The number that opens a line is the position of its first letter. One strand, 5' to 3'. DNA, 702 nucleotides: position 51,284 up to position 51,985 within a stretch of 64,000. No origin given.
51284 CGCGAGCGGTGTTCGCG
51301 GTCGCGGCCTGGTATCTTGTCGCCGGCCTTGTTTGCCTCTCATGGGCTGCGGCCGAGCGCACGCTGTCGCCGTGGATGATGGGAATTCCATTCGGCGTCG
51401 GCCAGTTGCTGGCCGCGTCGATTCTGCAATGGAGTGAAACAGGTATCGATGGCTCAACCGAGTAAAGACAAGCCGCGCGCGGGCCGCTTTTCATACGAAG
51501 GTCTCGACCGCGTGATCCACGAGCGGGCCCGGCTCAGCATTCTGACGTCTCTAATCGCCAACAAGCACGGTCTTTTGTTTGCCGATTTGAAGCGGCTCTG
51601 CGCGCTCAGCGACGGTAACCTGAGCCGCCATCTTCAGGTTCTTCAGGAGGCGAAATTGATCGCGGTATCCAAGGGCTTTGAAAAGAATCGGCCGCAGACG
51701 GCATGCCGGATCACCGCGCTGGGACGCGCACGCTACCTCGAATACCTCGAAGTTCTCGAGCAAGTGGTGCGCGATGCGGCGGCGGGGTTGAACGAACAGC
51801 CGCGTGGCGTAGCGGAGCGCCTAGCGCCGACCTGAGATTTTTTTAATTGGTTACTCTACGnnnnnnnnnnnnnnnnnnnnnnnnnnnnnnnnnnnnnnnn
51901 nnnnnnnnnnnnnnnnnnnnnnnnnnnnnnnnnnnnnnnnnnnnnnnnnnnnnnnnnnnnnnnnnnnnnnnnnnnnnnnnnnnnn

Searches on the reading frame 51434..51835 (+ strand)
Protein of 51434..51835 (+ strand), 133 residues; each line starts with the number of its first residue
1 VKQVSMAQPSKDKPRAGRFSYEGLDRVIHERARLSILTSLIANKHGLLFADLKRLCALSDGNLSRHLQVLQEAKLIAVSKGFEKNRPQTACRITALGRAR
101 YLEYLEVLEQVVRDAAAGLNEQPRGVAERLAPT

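Call 6: search_protein_families(library=pfam, proteins=[window:51434-51835:+], max_evalue=0.01)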
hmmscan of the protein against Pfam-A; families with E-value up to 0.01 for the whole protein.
window:51434-51835:+ (133 aa): 3 families
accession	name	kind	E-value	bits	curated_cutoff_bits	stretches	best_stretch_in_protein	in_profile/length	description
PF13601.12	HTH_34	-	2.3e-19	69.8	27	1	33-112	2-80/80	Winged helix DNA-binding domain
PF12840.13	HTH_20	-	3.3e-06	27.4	27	1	31-78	4-50/51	Helix-turn-helix domain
PF12802.13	MarR_2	-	0.00017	22.1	27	1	33-77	7-51/61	MarR family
